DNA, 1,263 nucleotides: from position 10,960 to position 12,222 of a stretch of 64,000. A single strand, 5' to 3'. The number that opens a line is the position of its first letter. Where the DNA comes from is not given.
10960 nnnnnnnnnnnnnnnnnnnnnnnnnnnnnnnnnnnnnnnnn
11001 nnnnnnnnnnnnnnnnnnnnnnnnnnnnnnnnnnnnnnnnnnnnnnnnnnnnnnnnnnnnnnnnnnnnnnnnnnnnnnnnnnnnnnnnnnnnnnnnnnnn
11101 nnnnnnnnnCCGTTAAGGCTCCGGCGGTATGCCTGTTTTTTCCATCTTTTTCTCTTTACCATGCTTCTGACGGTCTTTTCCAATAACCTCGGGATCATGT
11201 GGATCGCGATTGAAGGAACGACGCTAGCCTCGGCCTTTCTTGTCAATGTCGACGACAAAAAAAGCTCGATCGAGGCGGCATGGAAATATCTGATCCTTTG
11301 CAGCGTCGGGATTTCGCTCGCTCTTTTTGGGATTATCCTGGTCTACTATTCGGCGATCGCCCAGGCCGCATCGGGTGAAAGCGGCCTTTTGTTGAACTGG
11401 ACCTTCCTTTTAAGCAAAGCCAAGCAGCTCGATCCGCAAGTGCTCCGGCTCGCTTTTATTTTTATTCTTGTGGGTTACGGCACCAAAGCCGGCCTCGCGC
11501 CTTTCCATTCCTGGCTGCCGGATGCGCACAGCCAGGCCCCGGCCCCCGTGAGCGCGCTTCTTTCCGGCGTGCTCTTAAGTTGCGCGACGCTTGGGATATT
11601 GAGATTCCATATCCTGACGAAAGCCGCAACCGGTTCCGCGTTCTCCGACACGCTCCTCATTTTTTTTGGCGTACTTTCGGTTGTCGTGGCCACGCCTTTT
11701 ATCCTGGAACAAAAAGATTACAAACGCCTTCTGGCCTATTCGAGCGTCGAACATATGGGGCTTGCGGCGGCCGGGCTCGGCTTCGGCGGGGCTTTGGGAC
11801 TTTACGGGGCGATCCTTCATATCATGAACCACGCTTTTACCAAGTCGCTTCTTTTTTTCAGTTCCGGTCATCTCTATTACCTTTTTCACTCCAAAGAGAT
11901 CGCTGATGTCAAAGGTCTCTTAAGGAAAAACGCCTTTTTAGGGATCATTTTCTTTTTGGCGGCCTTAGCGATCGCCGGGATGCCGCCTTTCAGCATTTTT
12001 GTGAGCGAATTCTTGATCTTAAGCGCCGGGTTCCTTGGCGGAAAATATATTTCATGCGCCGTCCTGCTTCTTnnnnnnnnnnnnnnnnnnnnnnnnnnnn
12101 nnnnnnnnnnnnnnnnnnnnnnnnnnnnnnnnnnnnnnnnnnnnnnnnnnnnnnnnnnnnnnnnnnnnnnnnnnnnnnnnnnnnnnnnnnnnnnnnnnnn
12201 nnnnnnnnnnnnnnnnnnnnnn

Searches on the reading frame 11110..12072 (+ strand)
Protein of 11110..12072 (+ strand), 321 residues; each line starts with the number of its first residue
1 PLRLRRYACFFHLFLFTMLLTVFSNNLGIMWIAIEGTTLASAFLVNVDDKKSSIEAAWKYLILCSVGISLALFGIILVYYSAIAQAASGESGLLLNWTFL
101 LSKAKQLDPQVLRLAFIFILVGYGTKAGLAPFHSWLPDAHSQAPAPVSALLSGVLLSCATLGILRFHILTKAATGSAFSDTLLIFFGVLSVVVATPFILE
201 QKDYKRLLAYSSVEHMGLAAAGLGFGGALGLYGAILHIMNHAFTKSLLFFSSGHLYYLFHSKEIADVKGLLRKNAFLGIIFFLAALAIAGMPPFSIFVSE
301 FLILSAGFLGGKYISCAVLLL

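Call 53: search_solved_structures(query=window:11110-12072:+, max_evalue=1e-25, show_alignments=2)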
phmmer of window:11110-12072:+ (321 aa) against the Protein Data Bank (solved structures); distinct sequences matched with E-value up to 1e-25: 6.
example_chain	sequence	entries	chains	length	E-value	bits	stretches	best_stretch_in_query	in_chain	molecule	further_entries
6u8y_H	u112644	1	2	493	1.3e-31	113.4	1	5-311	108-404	NADH dehydrogenase subunit N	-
7p61_M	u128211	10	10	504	3.4e-29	105.5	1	5-308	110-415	NADH dehydrogenase I subunit M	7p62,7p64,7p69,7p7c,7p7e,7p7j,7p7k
3rko_M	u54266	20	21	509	3.5e-29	105.4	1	5-308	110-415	NADH-QUINONE OXIDOREDUCTASE SUBUNIT M | NADH dehydrogenase I subunit M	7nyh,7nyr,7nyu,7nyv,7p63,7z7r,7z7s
8qby_M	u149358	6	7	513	9.1e-29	104.1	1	7-309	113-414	NADH dehydrogenase subunit M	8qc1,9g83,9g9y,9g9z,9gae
6cfw_H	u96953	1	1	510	4.6e-27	98.5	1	17-310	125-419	Monovalent cation/H+ antiporter subunit D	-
6hum_D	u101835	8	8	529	2e-26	96.4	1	66-308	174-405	NAD(P)H-quinone oxidoreductase chain 4 1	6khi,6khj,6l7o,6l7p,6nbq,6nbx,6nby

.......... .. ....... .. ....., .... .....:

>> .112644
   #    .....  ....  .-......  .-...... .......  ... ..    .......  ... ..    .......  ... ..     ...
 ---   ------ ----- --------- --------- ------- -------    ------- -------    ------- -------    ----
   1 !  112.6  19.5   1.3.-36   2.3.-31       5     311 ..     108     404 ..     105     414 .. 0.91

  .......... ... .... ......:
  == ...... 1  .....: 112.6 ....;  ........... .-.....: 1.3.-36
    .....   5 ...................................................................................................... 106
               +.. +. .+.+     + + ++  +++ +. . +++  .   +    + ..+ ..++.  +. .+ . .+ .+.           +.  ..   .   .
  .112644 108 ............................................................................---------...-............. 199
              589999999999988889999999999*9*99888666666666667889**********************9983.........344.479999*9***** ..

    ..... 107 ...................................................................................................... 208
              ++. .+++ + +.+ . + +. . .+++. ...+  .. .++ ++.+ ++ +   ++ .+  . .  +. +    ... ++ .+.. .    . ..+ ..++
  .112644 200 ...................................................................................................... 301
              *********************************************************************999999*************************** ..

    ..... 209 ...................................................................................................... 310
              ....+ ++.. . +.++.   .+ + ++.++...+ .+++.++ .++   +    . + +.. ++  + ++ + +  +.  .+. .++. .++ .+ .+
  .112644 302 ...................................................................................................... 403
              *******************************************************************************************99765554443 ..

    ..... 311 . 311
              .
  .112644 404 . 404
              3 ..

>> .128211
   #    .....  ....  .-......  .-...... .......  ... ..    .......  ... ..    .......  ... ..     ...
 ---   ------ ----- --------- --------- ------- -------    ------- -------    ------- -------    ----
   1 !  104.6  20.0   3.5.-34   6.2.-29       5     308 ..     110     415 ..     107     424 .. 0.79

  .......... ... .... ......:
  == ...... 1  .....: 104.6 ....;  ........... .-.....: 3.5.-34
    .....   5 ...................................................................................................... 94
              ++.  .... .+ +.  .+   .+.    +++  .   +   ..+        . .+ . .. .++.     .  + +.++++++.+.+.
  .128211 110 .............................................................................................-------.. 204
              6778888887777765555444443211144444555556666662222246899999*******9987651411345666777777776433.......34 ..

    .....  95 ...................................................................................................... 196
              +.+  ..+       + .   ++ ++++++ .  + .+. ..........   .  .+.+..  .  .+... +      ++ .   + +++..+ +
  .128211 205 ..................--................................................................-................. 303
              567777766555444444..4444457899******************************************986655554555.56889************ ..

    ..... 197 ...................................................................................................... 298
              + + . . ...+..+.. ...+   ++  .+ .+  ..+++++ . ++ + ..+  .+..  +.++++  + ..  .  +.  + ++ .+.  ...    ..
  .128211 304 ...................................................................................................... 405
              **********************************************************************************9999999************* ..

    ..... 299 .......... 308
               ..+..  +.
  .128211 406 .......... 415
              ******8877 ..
